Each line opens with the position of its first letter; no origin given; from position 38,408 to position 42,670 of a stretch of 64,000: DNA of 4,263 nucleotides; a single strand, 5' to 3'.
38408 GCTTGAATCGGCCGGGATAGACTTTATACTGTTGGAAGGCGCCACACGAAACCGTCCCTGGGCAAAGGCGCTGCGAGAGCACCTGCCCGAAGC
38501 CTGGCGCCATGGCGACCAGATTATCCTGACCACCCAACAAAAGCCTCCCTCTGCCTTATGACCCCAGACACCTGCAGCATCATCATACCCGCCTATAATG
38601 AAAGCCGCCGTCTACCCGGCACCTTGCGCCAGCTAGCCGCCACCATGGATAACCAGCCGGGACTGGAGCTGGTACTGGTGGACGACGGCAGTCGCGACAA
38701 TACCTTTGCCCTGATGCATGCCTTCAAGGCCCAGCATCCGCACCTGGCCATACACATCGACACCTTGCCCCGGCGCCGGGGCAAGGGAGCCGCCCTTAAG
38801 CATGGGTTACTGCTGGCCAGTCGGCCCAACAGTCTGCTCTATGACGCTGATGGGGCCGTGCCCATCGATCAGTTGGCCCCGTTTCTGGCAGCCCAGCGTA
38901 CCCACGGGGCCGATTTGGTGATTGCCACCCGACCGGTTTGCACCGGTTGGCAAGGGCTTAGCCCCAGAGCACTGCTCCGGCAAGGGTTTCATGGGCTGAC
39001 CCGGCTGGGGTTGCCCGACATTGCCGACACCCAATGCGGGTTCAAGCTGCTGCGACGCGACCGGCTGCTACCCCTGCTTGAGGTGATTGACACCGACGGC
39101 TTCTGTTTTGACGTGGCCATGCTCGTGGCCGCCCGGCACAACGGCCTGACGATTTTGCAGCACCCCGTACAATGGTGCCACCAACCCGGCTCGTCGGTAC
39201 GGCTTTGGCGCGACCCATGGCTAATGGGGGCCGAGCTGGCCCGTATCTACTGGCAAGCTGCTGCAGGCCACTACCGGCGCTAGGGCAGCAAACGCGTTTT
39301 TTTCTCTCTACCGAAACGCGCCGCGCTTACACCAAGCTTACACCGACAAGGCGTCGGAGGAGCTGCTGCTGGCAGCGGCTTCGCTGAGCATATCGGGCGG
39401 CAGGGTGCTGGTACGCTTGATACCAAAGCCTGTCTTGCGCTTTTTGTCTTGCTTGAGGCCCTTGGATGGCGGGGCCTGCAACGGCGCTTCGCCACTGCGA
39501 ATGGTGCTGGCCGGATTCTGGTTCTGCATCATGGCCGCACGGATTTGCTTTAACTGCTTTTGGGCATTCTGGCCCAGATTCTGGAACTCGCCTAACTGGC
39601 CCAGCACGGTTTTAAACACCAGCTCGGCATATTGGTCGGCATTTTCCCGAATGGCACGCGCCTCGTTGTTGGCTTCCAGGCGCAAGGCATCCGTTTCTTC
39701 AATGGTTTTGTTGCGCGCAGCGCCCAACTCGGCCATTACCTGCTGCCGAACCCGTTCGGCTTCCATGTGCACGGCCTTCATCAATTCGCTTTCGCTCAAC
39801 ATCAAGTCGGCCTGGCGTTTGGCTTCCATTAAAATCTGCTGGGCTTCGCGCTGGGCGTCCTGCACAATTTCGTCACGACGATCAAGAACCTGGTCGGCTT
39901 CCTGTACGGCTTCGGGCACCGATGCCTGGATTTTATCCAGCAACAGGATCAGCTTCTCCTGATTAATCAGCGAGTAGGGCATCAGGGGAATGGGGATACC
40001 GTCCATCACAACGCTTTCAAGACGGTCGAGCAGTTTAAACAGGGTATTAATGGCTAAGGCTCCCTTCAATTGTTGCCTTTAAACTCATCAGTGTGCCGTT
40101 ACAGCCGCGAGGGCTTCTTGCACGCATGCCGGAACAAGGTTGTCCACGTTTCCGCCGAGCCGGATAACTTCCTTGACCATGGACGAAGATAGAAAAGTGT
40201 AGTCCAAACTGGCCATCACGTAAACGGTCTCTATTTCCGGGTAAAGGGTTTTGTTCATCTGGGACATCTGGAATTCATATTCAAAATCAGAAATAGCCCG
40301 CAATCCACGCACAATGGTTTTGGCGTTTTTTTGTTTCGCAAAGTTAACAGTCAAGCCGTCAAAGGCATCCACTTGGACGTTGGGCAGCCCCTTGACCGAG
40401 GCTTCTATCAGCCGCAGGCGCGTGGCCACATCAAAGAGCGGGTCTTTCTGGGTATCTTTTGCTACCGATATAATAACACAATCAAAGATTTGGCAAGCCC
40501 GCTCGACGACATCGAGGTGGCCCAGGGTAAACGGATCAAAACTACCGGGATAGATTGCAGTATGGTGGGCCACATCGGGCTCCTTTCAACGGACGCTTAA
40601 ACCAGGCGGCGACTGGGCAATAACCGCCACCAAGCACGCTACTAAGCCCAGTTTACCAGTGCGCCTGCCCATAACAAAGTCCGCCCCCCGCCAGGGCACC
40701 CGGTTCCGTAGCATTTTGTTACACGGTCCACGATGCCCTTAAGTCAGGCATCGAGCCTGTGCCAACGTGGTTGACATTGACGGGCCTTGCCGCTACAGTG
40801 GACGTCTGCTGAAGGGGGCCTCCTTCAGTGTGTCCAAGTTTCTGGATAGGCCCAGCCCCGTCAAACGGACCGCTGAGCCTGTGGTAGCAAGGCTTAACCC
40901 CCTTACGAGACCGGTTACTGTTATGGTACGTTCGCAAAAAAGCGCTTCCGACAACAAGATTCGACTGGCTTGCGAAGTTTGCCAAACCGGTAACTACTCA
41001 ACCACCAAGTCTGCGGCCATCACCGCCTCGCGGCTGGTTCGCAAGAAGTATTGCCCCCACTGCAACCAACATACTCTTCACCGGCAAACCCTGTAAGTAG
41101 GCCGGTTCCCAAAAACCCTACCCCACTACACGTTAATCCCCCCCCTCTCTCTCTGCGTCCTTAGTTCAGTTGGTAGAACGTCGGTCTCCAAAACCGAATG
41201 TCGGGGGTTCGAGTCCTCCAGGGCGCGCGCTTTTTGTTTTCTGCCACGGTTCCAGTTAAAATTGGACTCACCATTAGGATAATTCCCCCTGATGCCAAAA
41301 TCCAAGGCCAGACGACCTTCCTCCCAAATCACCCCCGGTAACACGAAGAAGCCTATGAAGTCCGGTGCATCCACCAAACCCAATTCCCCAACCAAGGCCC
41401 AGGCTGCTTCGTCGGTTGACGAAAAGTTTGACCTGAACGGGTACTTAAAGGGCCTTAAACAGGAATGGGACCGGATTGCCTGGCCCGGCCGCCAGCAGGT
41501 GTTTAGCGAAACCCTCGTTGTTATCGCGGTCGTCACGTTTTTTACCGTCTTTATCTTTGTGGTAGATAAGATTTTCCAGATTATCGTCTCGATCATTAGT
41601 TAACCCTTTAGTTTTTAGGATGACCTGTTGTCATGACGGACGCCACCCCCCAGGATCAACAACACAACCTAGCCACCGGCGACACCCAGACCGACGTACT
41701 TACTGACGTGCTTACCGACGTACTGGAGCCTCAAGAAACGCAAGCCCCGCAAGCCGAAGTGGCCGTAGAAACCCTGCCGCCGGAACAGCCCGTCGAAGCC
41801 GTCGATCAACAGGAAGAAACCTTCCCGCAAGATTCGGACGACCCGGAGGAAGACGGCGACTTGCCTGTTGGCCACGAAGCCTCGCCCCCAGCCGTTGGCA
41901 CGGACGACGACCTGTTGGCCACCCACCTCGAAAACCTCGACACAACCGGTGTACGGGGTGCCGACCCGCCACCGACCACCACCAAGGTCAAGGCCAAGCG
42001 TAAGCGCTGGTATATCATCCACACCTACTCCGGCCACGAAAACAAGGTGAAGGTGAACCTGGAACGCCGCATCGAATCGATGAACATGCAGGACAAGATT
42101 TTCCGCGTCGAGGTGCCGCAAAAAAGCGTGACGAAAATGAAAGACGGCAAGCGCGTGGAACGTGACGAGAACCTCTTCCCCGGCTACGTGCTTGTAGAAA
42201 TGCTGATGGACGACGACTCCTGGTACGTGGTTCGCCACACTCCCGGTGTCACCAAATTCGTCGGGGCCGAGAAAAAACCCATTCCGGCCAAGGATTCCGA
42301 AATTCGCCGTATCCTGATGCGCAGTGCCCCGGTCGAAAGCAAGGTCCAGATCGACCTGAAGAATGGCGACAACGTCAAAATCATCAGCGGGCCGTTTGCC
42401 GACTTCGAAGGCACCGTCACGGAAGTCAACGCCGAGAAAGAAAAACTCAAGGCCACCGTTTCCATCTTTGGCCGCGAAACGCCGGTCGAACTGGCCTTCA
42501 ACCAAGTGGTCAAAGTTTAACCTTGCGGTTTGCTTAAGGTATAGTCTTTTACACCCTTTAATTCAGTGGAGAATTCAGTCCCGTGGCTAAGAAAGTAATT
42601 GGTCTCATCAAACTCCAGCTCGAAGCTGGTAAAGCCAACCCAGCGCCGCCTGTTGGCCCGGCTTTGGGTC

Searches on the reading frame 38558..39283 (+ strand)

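Call 44: search_protein_families(library=pfam, proteins=[window:38558-39283:+], max_evalue=0.00001)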
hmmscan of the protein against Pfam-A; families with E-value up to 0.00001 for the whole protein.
window:38558-39283:+ (241 aa): 2 families
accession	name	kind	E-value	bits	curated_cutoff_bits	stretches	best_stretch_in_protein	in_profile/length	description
PF00535.33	Glycos_transf_2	-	8.3e-24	84.8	23.3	1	7-168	1-162/168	Glycosyl transferase family 2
PF13641.12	Glyco_tranf_2_3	-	5.5e-08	33.5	27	1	3-105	1-103/230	Glycosyltransferase like family 2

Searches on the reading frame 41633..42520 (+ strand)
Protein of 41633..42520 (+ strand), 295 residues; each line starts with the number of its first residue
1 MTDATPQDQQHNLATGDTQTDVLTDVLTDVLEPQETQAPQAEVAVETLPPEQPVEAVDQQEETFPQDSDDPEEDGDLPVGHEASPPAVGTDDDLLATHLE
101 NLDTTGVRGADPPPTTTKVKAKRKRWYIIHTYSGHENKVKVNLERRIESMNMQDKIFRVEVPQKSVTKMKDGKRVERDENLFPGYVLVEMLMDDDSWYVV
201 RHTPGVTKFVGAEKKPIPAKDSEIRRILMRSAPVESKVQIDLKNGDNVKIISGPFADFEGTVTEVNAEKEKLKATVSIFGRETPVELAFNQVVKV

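Call 80: search_protein_families(library=pfam, proteins=[window:41633-42520:+], max_evalue=0.0001)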
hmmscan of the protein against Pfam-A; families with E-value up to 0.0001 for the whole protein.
window:41633-42520:+ (295 aa): 2 families
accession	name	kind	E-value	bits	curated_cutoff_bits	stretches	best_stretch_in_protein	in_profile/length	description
PF02357.24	NusG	-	3.6e-30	104.8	22.2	1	124-228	1-93/93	Transcription termination factor nusG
PF00467.35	KOW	-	1.8e-08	34.3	22.3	1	245-278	2-31/32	KOW motif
